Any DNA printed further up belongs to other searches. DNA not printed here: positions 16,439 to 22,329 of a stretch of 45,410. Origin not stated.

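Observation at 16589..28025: Duplicated two-gene module: giant secreted protein plus translationally coupled 85-aa four-Cys protein, with no recognisable anchor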

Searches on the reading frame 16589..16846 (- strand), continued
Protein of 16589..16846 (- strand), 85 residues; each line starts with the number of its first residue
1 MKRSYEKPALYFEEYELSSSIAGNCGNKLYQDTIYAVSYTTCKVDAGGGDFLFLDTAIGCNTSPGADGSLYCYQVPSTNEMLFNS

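Call 91: find_encoding_contigs(protein=P0216, flank=10000, max_places=2)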
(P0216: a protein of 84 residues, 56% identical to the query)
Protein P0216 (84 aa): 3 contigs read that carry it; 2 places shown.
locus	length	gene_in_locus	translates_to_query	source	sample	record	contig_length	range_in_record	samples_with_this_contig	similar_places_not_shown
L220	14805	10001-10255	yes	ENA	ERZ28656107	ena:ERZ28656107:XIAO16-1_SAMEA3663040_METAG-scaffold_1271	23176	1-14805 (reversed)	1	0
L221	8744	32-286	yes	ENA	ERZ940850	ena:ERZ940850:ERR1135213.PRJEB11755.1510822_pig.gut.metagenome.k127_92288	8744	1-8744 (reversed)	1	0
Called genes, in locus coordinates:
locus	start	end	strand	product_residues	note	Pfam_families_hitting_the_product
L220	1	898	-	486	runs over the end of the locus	PF01764:Lipase_3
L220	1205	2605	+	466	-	PF03062:MBOAT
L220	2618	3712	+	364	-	PF16822:ALGX, PF14286:DHHW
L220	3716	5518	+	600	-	PF01522:Polysacc_deac_1, PF13287:Fn3_assoc, PF13290:CHB_HEX_C_1, PF13287:Fn3_assoc, PF13290:CHB_HEX_C_1, PF00395:SLH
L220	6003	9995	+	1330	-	-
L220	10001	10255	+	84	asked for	-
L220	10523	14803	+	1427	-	?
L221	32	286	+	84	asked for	-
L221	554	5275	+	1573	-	PF00657:Lipase_GDSL (weak)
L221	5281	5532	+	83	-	-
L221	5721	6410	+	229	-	-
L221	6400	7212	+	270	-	PF27840:ScmC (faint)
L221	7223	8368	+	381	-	PF04055:Radical_SAM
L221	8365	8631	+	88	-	PF05402:PqqD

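Call 92: find_encoding_contigs(protein=P0217, flank=10000, max_places=2)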
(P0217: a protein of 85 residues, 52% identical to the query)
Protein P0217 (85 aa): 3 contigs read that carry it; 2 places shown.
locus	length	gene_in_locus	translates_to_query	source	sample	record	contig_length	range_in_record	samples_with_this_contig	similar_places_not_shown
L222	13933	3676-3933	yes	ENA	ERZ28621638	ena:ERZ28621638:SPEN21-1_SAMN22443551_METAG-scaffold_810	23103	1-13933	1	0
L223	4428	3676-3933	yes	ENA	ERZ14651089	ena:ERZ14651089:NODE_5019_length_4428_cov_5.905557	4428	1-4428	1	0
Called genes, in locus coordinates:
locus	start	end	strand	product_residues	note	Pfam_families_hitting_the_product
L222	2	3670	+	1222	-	?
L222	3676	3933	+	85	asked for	-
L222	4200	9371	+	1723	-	-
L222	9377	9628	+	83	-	-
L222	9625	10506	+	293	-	-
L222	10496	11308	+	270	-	PF27840:ScmC (faint)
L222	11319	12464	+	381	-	PF04055:Radical_SAM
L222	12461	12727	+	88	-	PF05402:PqqD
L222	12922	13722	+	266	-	-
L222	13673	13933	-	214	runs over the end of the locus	-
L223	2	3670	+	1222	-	?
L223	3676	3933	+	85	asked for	-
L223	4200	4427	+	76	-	?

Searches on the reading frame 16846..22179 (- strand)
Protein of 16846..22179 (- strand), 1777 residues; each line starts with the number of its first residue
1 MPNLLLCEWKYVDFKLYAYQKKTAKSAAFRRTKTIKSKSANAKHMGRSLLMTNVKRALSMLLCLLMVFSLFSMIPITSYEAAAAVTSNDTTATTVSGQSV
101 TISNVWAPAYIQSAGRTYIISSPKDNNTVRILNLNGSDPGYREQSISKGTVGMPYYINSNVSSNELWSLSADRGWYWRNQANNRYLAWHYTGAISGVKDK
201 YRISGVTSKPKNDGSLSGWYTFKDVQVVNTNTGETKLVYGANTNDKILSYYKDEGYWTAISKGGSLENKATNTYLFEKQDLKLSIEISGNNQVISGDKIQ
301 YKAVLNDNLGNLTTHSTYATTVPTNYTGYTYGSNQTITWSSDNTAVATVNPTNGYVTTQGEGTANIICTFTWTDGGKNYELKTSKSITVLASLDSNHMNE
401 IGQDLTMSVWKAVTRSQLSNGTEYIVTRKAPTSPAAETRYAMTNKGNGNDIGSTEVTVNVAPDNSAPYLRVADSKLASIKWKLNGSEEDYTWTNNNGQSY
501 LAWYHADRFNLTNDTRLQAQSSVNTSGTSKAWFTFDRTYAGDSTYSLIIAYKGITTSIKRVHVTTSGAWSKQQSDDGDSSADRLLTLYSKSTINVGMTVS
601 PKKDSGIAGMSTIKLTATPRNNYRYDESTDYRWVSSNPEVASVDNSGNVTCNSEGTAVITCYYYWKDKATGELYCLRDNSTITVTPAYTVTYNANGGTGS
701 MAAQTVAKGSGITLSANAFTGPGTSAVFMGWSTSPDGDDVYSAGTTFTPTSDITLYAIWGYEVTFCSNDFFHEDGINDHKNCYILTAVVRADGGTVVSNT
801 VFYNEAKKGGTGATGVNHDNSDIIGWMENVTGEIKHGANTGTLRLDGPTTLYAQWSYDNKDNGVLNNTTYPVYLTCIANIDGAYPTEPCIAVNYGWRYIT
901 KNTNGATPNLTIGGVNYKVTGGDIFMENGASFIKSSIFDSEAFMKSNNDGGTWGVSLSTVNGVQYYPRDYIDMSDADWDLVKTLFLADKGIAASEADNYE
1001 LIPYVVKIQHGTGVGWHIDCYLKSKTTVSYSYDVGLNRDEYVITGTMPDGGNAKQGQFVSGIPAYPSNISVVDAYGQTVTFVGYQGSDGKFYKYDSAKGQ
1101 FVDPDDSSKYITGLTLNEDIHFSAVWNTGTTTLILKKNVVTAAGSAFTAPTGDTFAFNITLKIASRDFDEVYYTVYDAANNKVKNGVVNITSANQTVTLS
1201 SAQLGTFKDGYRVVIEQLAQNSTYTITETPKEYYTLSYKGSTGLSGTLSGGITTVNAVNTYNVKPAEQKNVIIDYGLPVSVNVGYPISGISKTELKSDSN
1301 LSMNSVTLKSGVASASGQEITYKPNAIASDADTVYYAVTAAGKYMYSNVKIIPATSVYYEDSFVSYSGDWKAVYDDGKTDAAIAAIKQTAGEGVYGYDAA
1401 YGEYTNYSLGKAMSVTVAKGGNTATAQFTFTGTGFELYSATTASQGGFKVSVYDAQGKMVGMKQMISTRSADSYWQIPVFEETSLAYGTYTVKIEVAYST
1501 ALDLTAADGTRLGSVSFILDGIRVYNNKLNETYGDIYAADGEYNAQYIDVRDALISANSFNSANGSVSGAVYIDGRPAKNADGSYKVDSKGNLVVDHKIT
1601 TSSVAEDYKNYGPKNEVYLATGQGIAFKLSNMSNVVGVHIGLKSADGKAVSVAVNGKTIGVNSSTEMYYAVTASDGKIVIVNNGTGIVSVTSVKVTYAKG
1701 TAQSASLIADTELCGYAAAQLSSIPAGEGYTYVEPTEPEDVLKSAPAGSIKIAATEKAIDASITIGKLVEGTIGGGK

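Call 11: search_protein_families(library=pfam, proteins=[window:16846-22179:-], max_evalue=0.01)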
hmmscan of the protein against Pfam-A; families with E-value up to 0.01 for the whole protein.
window:16846-22179:- (1777 aa): 3 families
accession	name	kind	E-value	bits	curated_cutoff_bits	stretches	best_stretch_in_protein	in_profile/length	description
PF09479.16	Flg_new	-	6.4e-13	49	27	1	688-757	1-64/65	Listeria-Bacteroides repeat domain (List_Bact_rpt)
PF02368.24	Big_2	-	4.4e-10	39.8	22.8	2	614-660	21-65/79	Bacterial Ig-like domain (group 2)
PF24547.1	DUF7601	-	9.3e-07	29.9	27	1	1133-1261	3-116/116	Domain of unknown function (DUF7601)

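Call 15: search_protein_families(library=ncbifam, proteins=[window:16846-22179:-], max_evalue=1)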
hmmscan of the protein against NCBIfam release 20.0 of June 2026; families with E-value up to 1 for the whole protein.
window:16846-22179:- (1777 aa): 0 families
